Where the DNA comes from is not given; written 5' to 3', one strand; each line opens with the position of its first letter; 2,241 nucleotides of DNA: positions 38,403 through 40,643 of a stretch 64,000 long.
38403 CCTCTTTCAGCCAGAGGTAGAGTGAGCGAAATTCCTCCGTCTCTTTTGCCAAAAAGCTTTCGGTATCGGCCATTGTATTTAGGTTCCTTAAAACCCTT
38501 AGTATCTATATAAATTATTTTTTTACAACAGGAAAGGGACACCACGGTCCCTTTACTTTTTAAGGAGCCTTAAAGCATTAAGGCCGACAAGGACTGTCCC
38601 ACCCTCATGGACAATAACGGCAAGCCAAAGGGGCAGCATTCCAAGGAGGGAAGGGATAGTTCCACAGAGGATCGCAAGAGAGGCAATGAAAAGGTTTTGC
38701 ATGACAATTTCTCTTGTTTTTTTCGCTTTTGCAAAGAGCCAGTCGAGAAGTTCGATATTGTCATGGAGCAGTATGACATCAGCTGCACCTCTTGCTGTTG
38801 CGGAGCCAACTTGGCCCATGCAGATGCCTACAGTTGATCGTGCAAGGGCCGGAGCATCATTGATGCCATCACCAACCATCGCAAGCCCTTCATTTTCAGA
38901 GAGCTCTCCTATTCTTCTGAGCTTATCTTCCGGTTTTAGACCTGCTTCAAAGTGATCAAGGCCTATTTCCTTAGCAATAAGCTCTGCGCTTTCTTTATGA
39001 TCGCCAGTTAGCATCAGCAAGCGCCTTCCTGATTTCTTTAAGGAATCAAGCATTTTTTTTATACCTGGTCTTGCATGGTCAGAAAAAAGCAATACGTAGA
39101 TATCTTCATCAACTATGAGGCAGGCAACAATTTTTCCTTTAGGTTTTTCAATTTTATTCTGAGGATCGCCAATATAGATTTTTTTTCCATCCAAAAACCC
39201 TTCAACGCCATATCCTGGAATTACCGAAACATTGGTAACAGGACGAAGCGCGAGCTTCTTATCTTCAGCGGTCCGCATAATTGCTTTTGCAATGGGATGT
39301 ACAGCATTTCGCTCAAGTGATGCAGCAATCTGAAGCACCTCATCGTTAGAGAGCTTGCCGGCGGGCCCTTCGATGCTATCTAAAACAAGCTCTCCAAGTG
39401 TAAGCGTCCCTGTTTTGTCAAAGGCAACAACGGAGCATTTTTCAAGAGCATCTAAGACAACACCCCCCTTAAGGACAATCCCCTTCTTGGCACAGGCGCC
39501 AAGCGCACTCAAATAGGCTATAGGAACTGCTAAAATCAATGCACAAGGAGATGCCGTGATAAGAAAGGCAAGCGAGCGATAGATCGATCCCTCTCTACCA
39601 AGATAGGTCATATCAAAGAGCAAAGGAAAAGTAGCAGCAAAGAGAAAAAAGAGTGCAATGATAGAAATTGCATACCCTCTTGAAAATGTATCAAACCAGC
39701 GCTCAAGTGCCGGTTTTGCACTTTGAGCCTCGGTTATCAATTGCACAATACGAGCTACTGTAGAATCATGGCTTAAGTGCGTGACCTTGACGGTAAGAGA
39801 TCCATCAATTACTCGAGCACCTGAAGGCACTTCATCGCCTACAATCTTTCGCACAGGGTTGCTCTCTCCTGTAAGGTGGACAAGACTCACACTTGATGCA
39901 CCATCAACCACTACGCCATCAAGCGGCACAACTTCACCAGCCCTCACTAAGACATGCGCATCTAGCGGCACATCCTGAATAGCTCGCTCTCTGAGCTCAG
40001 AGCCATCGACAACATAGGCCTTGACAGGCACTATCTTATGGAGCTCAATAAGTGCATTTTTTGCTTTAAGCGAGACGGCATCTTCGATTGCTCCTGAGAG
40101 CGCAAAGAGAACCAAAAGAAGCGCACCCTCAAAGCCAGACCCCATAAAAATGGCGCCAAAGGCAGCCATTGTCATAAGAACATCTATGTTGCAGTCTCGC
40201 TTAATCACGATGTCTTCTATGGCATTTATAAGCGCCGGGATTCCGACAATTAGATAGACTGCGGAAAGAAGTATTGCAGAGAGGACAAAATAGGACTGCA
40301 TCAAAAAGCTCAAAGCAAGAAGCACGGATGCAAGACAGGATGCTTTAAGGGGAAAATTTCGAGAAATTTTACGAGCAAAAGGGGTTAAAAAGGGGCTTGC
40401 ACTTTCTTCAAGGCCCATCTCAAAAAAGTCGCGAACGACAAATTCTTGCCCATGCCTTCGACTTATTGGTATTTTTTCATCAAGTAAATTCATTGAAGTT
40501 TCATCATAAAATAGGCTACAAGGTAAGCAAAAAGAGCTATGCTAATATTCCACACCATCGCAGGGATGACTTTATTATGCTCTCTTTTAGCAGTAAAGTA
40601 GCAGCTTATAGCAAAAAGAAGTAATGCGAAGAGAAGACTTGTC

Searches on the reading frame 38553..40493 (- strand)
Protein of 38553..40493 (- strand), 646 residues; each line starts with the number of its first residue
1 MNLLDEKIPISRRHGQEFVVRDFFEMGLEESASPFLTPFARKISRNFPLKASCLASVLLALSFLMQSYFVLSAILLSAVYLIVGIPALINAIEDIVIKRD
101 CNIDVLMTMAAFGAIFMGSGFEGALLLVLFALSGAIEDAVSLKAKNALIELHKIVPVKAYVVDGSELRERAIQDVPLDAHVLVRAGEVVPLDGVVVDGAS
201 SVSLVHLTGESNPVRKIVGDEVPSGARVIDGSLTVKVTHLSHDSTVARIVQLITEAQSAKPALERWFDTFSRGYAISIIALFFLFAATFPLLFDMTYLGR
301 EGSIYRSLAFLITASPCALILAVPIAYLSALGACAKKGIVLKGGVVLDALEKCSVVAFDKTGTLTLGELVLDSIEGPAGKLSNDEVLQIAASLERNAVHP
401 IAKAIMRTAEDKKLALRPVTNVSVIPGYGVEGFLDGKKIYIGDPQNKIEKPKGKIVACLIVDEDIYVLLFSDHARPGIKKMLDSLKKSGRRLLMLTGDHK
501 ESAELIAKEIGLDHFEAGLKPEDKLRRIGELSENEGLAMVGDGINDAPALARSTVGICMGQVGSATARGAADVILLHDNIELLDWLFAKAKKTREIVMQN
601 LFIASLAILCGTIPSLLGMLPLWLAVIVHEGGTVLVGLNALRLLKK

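Call 50: search_protein_families(library=ncbifam, proteins=[window:38553-40493:-], max_evalue=0.00001)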
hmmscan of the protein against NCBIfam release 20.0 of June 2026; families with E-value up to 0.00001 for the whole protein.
window:38553-40493:- (646 aa): 18 families
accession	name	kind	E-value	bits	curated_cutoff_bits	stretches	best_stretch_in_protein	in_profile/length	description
TIGR01525.1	ATPase-IB_hvy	subfamily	7.5e-157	523.6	346.25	1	103-643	1-560/560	heavy metal translocating P-type ATPase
TIGR01512.1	ATPase-IB2_Cd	subfamily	4.7e-143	477.5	313.5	1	103-645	1-494/494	cadmium family heavy metal-translocating P-type ATPase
NF008262.1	PRK11033.1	equivalog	1.8e-116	390.4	1005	1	56-646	130-730/731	zinc/cadmium/mercury/lead-transporting ATPase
NF033775.1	P_type_ZntA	exception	7.3e-108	361.8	1240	1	57-646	136-731/732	Zn(II)/Cd(II)/Pb(II) translocating P-type ATPase ZntA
TIGR01511.1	ATPase-IB1_Cu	subfamily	5.7e-92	309.3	397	1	120-643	42-541/542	copper-translocating P-type ATPase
NF007952.0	PRK10671.1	equivalog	1.8e-69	234.8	1316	1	124-611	294-792/838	copper-exporting P-type ATPase CopA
TIGR01494.1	ATPase_P-type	subfamily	3.4e-58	197.2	62.3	1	127-618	3-463/478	HAD-IC family P-type ATPase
TIGR01497.1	kdpB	equivalog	4.4e-40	137.4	527.9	2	454-578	426-551/675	potassium-transporting ATPase subunit KdpB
TIGR01647.1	ATPase-IIIA_H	equivalog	1.1e-32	113.1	615.5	2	103-426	38-360/755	plasma-membrane proton-efflux P-type ATPase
NF010609.0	PRK14010.1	equivalog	7.4e-30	103.7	1323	2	457-579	424-547/673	K(+)-transporting ATPase subunit B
TIGR01517.1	ATPase-IIB_Ca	equivalog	4.2e-24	84.8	507.05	2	520-580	612-672/882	calcium-translocating P-type ATPase, PMCA-type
TIGR01522.1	ATPase-IIA2_Ca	equivalog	3.1e-23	81.5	798.3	1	520-580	572-633/854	calcium-transporting P-type ATPase, PMR1-type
TIGR01116.1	ATPase-IIA1_Ca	equivalog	2.3e-20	72.3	703.4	1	468-580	461-588/799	calcium-translocating P-type ATPase, SERCA-type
TIGR01106.1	ATPase-IIC_X-K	subfamily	3.3e-18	65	946.1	2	537-581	686-730/997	Na,H/K antiporter P-type ATPase subunit alpha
TIGR01524.1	ATPase-IIIB_Mg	equivalog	1.4e-16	59.6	610.75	2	517-593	584-660/867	magnesium-translocating P-type ATPase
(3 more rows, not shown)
